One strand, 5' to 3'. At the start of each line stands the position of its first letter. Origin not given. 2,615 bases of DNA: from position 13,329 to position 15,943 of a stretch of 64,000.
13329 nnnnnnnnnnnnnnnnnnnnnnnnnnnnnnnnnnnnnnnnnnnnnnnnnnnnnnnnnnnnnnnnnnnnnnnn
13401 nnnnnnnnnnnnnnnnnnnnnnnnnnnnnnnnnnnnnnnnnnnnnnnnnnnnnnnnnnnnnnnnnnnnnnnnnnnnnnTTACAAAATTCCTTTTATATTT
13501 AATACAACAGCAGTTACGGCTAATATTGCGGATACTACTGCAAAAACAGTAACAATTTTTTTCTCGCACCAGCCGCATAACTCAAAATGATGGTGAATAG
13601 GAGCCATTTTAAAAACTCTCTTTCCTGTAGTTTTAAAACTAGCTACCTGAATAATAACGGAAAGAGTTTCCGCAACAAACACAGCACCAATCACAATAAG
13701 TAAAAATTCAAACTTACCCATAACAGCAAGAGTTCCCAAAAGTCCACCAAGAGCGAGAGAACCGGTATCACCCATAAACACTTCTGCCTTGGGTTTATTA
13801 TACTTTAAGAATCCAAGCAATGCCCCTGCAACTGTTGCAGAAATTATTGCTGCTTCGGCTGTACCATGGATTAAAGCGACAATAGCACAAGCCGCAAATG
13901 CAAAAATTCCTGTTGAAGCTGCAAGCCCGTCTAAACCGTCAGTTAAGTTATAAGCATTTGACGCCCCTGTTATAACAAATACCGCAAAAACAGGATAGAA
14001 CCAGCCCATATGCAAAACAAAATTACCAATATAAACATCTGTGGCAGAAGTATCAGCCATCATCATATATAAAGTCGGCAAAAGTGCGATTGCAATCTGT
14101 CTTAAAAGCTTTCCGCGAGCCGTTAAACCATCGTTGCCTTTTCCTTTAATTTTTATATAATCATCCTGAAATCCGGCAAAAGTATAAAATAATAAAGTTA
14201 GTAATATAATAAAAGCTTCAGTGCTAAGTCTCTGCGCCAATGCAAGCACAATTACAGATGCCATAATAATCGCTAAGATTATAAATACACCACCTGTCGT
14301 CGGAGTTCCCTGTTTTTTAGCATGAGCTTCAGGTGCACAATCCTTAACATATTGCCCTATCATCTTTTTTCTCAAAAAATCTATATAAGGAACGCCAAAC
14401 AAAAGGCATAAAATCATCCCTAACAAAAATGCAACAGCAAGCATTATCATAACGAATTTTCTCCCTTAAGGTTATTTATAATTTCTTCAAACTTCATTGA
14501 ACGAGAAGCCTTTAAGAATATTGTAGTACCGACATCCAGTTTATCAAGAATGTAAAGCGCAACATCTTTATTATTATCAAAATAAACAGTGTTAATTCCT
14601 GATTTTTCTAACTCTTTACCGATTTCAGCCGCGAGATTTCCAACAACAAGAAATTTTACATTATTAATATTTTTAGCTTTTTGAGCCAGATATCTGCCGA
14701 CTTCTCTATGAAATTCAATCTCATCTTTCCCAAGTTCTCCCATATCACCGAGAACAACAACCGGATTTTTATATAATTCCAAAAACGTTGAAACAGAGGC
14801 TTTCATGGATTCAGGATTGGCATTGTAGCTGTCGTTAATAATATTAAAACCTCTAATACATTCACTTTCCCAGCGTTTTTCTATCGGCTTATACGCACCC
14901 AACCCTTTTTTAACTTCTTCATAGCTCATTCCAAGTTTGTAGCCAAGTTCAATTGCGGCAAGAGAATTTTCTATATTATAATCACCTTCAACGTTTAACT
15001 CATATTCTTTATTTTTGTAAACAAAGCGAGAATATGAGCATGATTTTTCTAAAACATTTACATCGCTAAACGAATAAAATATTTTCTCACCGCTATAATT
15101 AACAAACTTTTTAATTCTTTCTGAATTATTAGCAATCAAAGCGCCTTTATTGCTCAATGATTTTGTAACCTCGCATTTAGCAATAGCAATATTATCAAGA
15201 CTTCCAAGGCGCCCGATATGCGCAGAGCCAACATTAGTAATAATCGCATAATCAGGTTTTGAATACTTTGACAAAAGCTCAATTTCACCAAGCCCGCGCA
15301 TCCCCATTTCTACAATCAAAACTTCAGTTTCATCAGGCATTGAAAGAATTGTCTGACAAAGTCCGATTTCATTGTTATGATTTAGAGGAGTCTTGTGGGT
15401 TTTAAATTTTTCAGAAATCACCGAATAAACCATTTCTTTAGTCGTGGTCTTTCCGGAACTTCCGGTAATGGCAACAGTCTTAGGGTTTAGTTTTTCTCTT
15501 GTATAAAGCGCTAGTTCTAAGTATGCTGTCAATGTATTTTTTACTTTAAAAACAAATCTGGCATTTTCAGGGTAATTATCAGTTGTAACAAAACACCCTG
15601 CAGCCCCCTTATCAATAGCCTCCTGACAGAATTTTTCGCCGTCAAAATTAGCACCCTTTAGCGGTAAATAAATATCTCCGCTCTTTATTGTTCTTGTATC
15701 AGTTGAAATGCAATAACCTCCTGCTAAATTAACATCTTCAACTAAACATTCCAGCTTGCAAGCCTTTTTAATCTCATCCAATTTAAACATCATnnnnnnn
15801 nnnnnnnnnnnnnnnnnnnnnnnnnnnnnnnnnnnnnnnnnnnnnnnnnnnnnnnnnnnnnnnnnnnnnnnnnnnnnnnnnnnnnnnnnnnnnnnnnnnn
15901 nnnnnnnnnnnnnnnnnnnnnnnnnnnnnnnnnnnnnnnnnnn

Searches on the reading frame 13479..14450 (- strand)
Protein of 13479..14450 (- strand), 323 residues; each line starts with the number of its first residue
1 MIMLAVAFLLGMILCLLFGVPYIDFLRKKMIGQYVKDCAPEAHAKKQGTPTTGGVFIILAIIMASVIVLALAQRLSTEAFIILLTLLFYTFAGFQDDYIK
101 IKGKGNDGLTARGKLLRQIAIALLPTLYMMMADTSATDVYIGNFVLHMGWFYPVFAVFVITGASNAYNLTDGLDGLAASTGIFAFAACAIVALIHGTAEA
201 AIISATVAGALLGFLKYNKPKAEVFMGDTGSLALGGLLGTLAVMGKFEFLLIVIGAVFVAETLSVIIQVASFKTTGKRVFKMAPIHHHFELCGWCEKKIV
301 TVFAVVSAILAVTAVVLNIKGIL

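Call 8: search_protein_families(library=pfam, proteins=[window:13479-14450:-], max_evalue=0.01)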
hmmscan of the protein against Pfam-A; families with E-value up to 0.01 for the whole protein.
window:13479-14450:- (323 aa): 1 family
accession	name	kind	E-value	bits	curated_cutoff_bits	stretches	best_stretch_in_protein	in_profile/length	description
PF00953.26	Glycos_transf_4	-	2.4e-37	128.8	27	1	80-245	2-159/160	Glycosyl transferase family 4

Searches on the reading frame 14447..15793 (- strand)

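Call 8: search_protein_families(library=pfam, proteins=[window:14447-15793:-], max_evalue=0.01)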
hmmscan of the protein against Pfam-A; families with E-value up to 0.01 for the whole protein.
window:14447-15793:- (448 aa): 3 families
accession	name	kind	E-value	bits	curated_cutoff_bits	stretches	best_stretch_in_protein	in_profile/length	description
PF08245.18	Mur_ligase_M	-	9.4e-41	140.4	24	1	109-282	1-198/200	Mur ligase middle domain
PF02875.26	Mur_ligase_C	-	1.6e-15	58.5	28.4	1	313-431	9-127/127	Mur ligase, glutamate ligase domain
PF01225.30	Mur_ligase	-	5.7e-05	23.8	21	1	28-73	4-54/95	Mur ligase family, catalytic domain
